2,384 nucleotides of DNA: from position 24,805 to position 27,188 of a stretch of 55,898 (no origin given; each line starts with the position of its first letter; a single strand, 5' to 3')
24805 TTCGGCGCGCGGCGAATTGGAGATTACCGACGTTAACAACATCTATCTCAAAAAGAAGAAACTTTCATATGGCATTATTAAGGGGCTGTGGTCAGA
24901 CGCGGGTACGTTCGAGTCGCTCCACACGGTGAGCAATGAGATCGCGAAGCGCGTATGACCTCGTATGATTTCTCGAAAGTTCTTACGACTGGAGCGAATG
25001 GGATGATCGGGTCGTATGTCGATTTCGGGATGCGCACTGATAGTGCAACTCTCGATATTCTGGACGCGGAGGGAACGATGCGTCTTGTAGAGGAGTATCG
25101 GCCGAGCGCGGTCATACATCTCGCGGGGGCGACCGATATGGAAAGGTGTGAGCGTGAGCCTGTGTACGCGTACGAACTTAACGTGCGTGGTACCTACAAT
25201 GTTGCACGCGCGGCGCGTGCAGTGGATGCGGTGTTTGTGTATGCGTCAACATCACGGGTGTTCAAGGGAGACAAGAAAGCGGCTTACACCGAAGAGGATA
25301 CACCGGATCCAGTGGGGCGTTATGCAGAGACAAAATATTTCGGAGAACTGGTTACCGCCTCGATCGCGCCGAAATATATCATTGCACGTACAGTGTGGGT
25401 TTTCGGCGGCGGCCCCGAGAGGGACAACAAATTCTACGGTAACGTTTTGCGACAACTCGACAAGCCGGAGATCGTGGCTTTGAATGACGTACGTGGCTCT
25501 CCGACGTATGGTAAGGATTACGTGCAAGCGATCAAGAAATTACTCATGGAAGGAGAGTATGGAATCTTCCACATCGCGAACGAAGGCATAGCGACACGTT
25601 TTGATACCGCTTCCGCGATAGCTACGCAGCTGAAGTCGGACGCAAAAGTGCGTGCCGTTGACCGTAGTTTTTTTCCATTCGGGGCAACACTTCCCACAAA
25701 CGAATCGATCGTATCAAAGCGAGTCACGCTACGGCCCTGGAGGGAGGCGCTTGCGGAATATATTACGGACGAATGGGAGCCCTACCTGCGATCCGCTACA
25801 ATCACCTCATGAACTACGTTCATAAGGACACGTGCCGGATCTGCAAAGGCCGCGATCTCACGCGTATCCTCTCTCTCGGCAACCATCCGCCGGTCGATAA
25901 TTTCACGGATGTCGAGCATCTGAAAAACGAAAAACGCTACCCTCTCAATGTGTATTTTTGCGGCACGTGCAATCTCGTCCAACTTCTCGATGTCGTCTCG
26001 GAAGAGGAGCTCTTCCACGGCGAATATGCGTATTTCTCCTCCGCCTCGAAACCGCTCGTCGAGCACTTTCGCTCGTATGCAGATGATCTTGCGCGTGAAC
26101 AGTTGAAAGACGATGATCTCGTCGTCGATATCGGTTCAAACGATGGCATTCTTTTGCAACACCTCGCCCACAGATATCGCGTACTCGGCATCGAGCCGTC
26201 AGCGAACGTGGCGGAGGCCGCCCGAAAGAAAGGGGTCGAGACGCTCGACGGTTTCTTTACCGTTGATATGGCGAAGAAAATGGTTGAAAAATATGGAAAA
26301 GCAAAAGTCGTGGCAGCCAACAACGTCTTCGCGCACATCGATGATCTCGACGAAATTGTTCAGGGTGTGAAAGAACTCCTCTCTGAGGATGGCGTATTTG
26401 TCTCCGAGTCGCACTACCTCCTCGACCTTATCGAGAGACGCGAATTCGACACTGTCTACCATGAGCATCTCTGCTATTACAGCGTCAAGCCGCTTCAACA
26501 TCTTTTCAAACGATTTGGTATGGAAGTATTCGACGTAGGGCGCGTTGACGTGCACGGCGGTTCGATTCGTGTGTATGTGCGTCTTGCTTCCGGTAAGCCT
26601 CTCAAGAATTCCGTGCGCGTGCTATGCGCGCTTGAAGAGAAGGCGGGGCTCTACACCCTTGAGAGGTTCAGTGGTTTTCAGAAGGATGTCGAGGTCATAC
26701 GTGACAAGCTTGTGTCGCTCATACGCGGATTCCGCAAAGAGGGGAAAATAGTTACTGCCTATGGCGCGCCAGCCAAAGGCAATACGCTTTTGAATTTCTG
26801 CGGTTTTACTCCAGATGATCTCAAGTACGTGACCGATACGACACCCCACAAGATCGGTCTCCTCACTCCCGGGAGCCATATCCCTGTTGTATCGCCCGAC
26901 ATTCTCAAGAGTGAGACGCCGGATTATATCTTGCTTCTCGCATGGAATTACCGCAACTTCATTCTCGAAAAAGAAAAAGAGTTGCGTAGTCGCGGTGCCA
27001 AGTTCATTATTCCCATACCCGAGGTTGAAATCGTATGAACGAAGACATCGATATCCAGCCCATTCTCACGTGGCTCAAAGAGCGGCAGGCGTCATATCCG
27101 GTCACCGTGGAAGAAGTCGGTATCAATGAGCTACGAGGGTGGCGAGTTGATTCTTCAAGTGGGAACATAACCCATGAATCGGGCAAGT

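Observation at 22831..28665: Translationally coupled operon predicting a branched 2,6-dideoxy-3-C-methyl hexose (mycarose/virenose-type chemistry) in a surface-glycan locus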

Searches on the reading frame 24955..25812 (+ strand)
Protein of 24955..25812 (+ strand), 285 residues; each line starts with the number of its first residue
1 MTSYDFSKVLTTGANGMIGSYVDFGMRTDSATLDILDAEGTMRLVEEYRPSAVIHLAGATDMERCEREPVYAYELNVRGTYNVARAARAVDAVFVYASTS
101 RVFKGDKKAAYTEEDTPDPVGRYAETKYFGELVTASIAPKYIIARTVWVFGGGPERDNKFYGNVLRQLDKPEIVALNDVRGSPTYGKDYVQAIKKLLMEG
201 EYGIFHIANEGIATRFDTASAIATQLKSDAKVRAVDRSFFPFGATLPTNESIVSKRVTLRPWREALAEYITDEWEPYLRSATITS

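Call 5: search_protein_families(library=pfam, proteins=[window:24955-25812:+], max_evalue=0.01)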
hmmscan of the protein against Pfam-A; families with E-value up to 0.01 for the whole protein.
window:24955-25812:+ (285 aa): 6 families
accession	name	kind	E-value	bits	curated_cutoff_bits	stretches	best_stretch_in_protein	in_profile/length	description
PF04321.23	RmlD_sub_bind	-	6.5e-56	189.9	27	1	8-272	2-284/287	RmlD substrate binding domain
PF01370.27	Epimerase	-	4e-23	82.5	20.9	1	32-205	47-237/240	NAD dependent epimerase/dehydratase family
PF16363.11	GDP_Man_Dehyd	-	2e-17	64.1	27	1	32-212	58-252/332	GDP-mannose 4,6 dehydratase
PF02719.21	Polysacc_synt_2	-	1.5e-06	28.1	20.2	1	32-100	60-129/293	Polysaccharide biosynthesis protein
PF01073.25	3Beta_HSD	-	1.1e-05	25.1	22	1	31-129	50-152/280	3-beta hydroxysteroid dehydrogenase/isomerase family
PF07993.18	NAD_binding_4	-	8.2e-05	22.3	20.1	1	51-116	90-153/258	Male sterility protein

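Call 19: search_protein_families(library=ncbifam, proteins=[window:24955-25812:+], max_evalue=0.00001)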
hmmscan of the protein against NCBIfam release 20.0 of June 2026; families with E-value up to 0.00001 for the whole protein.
window:24955-25812:+ (285 aa): 9 families
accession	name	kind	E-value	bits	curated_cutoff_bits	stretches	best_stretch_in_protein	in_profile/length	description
TIGR01214.1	rmlD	equivalog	7.5e-53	179.5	224.05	1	8-271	1-283/285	dTDP-4-dehydrorhamnose reductase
NF007440.0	PRK09987.1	equivalog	2.3e-24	86.2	308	1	18-252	23-266/299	dTDP-4-dehydrorhamnose reductase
TIGR01179.1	galE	equivalog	9.6e-13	47.6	262.3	1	34-135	55-157/332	UDP-glucose 4-epimerase GalE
TIGR02622.1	CDP_4_6_dhtase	equivalog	9.5e-10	38.1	278.45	1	30-149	58-191/352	CDP-glucose 4,6-dehydratase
TIGR01181.1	dTDP_gluc_dehyt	equivalog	2.3e-09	36.8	365.1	1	32-144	56-172/321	dTDP-glucose 4,6-dehydratase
NF007582.0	PRK10217.1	equivalog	2.3e-06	27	698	1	21-94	46-119/355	dTDP-glucose 4,6-dehydratase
NF007956.0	PRK10675.1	subfamily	3.8e-06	26.3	394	0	34-132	58-158/338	UDP-glucose 4-epimerase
NF007490.0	PRK10084.1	subfamily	6.3e-06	25.4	649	0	29-92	53-116/361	dTDP-glucose 4,6-dehydratase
TIGR02197.1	heptose_epim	equivalog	8.6e-06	25.1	274.6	0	33-133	47-149/316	ADP-glyceromanno-heptose 6-epimerase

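Call 27: search_solved_structures(query=window:24955-25812:+, max_evalue=1e-10, show_alignments=1)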
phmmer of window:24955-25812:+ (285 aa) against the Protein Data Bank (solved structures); distinct sequences matched with E-value up to 1e-10: 13.
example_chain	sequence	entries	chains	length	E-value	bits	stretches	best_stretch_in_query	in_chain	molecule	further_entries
5u9c_A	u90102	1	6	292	4e-37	131.3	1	8-258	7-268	dTDP-4-dehydrorhamnose Reductase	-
3sc6_A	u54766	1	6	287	1.9e-34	122.6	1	8-246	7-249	dTDP-4-dehydrorhamnose reductase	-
1vl0_A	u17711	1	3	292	2.6e-33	118.8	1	6-270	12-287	DTDP-4-dehydrorhamnose reductase, rfbD ortholog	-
8g22_A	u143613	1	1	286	1.7e-31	112.9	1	8-272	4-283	dTDP-4-dehydrorhamnose reductase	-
4wpg_A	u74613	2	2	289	2.9e-25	92.5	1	9-268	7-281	dTDP-4-dehydrorhamnose reductase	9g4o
1kbz_A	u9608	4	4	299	1.5e-20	77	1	19-252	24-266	dTDP-glucose oxidoreductase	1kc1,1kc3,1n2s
2ggs_A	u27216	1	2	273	1.7e-20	76.8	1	33-252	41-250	273aa long hypothetical dTDP-4-dehydrorhamnose reductase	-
8ctr_A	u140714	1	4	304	3e-16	62.9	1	33-272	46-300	dTDP-4-dehydrorhamnose reductase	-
4ndn_E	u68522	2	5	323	3.2e-14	56.2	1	32-251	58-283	Methionine adenosyltransferase 2 subunit beta | Isoform 2 of Methionine adenosyltransferase 2 subunit beta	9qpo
2ydx_A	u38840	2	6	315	3.3e-14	56.2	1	32-251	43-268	METHIONINE ADENOSYLTRANSFERASE 2 SUBUNIT BETA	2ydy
4ktt_E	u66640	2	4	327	3.3e-14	56.2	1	32-252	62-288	Methionine adenosyltransferase 2 subunit beta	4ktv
30gd_E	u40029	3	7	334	3.4e-14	56.1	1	32-251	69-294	Isoform 1 of Methionine adenosyltransferase 2 subunit beta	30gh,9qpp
9gpi_D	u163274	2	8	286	1.5e-12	50.7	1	29-224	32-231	dTDP-4-dehydrorhamnose reductase, putative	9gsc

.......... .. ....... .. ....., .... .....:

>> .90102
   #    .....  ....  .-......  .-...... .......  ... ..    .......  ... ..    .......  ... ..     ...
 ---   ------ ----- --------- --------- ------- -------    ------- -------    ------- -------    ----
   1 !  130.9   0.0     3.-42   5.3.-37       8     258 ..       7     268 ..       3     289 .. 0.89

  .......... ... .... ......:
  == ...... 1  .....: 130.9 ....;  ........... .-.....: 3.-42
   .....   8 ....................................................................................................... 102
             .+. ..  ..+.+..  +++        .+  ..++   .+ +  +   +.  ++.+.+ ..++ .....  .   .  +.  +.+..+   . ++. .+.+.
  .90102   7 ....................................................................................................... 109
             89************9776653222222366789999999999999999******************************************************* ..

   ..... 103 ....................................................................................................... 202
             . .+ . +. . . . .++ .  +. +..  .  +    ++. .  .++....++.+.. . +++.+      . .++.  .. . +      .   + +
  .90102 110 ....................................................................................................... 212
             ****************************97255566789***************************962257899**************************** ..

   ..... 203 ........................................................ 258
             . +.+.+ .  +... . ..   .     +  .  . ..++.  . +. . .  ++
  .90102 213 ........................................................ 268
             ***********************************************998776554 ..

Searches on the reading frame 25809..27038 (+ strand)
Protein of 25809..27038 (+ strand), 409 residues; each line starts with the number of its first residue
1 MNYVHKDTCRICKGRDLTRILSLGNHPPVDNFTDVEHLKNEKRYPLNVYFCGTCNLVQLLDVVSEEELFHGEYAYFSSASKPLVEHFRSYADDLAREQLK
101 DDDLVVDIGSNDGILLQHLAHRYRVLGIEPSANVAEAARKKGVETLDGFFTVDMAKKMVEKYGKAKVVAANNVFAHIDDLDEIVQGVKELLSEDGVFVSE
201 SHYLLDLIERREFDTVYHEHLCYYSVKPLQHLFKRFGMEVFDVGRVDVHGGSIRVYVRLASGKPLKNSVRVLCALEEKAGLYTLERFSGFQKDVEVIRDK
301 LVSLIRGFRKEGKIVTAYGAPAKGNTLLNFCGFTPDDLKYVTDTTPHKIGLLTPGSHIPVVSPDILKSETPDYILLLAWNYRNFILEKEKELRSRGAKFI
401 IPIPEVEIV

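Call 5: search_protein_families(library=pfam, proteins=[window:25809-27038:+], max_evalue=0.01)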
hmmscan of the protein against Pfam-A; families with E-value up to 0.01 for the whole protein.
window:25809-27038:+ (409 aa): 7 families
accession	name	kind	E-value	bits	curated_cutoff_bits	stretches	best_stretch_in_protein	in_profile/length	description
PF08484.17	Methyltransf_14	-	4.4e-55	186.3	23.5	1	248-404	2-160/160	C-methyltransferase C-terminal domain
PF08421.16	Methyltransf_13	-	3.1e-19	69.3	31.3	1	9-69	1-62/62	Putative zinc binding domain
PF13489.12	Methyltransf_23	-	4.2e-16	59.6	27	1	88-240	7-161/164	Methyltransferase domain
PF08242.18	Methyltransf_12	-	7.6e-10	39.8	30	1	106-197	1-98/98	Methyltransferase domain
PF13649.12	Methyltransf_25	-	7.1e-08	33.5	27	1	105-195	1-97/97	Methyltransferase domain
PF08241.18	Methyltransf_11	-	7.6e-08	33.3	21.2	1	106-198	1-94/95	Methyltransferase domain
PF13847.12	Methyltransf_31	-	2.4e-06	27.7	27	1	100-205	2-116/145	Methyltransferase domain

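Call 11: search_solved_structures(query=window:25809-27038:+, max_evalue=0.001, show_alignments=1)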
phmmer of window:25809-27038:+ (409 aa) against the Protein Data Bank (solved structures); distinct sequences matched with E-value up to 0.001: 12.
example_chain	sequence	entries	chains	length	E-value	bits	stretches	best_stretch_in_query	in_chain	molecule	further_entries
4rv9_A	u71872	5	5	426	7.9e-100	337.8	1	7-408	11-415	D-mycarose 3-C-methyltransferase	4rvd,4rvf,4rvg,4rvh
5t64_A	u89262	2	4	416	8.8e-85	288.2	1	8-408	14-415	Sugar 3-C-methyl transferase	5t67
5t6b_A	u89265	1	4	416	2e-84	287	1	8-408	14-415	Sugar 3-C-methyl transferase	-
3ndi_A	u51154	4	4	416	3.8e-84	286.1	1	8-408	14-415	Methyltransferase | TcaB9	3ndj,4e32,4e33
4e2y_A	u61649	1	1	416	1e-83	284.7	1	8-408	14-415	TcaB9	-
4e31_A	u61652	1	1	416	1.4e-83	284.3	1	8-408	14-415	TcaB9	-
4e2x_A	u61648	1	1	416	1.4e-83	284.3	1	8-408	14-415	TcaB9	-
4e2w_A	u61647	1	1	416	3.6e-83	282.9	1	8-408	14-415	TcaB9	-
4e2z_A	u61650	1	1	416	3.6e-83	282.9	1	8-408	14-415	TcaB9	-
4e30_A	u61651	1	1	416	9.4e-83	281.5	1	8-408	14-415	TcaB9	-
1vlm_A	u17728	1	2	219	0.0002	23.6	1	104-244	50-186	SAM-dependent methyltransferase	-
2avn_A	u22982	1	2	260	0.00032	22.9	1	76-214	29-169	ubiquinone/menaquinone biosynthesis methyltransferase-related protein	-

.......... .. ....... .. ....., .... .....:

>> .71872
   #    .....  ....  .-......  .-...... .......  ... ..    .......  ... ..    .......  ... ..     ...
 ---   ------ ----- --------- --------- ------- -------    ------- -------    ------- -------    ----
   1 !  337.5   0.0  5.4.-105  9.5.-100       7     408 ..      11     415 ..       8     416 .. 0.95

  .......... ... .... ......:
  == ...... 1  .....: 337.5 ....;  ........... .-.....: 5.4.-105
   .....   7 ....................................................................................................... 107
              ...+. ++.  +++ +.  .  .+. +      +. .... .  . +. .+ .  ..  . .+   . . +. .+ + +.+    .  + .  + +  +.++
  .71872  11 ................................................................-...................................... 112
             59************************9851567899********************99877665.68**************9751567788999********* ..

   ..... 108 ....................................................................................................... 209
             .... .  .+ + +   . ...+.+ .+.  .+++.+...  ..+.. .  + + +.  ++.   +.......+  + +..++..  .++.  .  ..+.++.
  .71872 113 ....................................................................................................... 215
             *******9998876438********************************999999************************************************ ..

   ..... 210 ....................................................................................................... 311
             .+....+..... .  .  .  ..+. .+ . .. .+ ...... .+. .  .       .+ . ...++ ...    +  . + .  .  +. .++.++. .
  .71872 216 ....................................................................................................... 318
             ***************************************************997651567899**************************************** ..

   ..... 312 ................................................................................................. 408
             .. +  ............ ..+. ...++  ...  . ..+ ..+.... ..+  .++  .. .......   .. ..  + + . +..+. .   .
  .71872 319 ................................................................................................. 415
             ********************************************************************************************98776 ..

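Call 19: search_protein_families(library=ncbifam, proteins=[window:25809-27038:+], max_evalue=0.00001)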
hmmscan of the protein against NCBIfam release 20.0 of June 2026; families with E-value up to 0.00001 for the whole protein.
window:25809-27038:+ (409 aa): 2 families
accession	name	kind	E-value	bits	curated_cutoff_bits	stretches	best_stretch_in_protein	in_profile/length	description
TIGR01983.1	UbiG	equivalog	1.1e-06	28.2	102.95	1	102-197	50-149/228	bifunctional 2-polyprenyl-6-hydroxyphenol methylase/3-demethylubiquinol 3-O-methyltransferase UbiG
NF045667.1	MTase_DVU1556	equivalog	1.7e-06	27.7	155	1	96-211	17-126/213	DVU_1556 family methyltransferase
